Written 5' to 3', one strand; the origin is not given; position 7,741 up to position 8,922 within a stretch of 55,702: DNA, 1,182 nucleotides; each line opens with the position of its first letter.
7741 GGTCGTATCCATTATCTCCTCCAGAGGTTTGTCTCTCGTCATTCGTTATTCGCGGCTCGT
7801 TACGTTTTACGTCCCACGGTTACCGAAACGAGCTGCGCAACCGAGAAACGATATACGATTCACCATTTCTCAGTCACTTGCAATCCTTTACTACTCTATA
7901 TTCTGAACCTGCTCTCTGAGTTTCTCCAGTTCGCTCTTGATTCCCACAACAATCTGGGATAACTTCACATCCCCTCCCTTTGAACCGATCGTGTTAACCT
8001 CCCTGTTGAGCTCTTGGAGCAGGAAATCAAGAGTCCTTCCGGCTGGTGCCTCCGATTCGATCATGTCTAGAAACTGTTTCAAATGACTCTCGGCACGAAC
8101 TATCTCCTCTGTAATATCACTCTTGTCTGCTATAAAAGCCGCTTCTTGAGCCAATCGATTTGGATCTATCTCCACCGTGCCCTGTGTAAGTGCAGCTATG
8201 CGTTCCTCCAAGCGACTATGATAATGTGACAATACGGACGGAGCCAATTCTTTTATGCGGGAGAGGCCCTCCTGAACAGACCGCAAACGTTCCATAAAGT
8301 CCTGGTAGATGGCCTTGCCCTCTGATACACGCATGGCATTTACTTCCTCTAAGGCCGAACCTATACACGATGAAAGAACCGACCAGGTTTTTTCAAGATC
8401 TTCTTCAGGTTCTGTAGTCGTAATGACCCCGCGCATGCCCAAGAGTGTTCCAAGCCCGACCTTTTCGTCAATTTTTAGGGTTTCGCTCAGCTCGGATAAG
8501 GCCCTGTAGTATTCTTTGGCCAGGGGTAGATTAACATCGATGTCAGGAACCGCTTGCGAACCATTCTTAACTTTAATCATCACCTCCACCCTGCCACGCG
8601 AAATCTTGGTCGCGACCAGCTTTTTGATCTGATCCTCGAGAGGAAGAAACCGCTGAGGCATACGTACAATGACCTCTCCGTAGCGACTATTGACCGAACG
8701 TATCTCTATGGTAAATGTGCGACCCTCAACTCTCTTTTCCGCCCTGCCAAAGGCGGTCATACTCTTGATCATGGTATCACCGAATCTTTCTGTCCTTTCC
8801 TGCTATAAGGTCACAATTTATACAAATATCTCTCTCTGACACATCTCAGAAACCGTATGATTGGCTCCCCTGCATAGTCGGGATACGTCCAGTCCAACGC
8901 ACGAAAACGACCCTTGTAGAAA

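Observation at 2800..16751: Pattern: three nonsense substitutions, no frameshifts, and no other decay within 12.3 kb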

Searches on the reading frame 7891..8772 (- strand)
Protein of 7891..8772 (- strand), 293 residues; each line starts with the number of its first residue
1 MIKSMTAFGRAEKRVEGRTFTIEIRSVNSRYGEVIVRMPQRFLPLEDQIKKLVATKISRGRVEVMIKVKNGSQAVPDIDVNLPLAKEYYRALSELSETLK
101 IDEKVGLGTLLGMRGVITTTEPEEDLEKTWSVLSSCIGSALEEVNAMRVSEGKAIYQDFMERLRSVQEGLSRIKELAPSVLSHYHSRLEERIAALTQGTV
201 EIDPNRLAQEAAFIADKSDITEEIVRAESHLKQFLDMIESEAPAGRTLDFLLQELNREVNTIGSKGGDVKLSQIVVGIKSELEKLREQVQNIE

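Call 14: find_encoding_contigs(protein=window:7891-8772:-, flank=10000, max_places=10)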
Protein window:7891-8772:- (293 aa): no gene with exactly this product is on record in the collection.

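Call 18: find_related_loci(query=window:7891-8772:-, collection=genome_contigs, flank=10000)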
Query window:7891-8772:- (293 aa) in genome_contigs; peptide patterns used: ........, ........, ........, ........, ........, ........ (x = any residue, [..] = any of these).
600 stretches matched a pattern (row limit reached: there are more); 571 encode a relative of the query (tblastn E <= 1e-3); the best 80 are kept; 80 distinct loci.
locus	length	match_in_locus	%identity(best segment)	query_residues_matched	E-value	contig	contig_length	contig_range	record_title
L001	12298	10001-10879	81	1-293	2e-158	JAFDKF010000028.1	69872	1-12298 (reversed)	MAG: Deltaproteobacteria bacterium isolate Meg22_46_Bin_1 Meg22_46_Bin_1_scaffold_3104, whole genome shotgun sequence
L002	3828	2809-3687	81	1-293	4e-162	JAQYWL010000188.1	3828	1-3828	MAG: Desulfobacteria bacterium isolate Co_bin7 Co_bin7_c_000006168158, whole genome shotgun sequence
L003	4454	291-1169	73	1-293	2e-145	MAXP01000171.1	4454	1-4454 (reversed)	MAG: Desulfobacterales bacterium C00003060 5datasets_contig_30924.2, whole genome shotgun sequence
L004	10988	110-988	74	1-293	3e-142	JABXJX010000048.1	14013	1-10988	MAG: Desulfobacterales bacterium isolate CR_Bin_073 NODE_54_length_14013_cov_6.703143, whole genome shotgun sequence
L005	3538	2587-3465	69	1-293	1e-142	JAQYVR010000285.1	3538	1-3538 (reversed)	MAG: Desulfobacteria bacterium isolate SG_15_bin16 SG_15_bin.16.orig_15_k141_5241160, whole genome shotgun sequence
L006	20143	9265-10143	67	1-293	7e-130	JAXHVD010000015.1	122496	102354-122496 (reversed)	MAG: Thermodesulfobacteriota bacterium isolate MAG68_tar_biofilm MAG68_15, whole genome shotgun sequence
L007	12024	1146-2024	63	1-293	5e-126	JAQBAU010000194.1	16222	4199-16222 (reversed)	MAG: Desulfobacterales bacterium isolate MAG_328_bin-12 328_bin-12_ctg-194, whole genome shotgun sequence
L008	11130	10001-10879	69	1-293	1e-125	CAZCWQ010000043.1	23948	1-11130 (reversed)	MAG TPA_asm: uncultured Desulfobacterales bacterium isolate SRP323688_co1_279 genome assembly, contig: NODE_3624_length_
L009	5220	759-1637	64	1-293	2e-126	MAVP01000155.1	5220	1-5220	MAG: Desulfobacterales bacterium S7086C20 S7086CLC20_contig000155, whole genome shotgun sequence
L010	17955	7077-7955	66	1-293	2e-125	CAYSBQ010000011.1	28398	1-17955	MAG TPA_asm: uncultured Desulfobacterales bacterium isolate binchicken_co86_155 genome assembly, contig: NODE_259_length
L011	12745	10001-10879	62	1-293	2e-116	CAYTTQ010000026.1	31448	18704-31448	MAG TPA_asm: uncultured Desulfobacterales bacterium isolate binchicken_co17_432 genome assembly, contig: NODE_3966_lengt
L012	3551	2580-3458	60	1-293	7e-118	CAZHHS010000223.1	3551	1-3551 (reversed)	MAG TPA_asm: uncultured Desulfobacterales bacterium isolate binchicken_co15_226 genome assembly, contig: NODE_29500_leng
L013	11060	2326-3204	71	1-293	3e-141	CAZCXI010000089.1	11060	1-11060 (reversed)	MAG TPA_asm: uncultured Desulfobacterales bacterium isolate SRP214966_co1_404 genome assembly, contig: NODE_9282_length_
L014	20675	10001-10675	68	1-225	8e-103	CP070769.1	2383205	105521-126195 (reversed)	MAG: Desulfobacterales bacterium isolate bin233 chromosome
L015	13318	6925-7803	52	1-293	6e-98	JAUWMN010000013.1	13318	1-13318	MAG: Desulfobacterales bacterium isolate CSMAG_2399 CSMAG_2399_k141_1678376_length_13318_cov_6.0000, whole genome shotgu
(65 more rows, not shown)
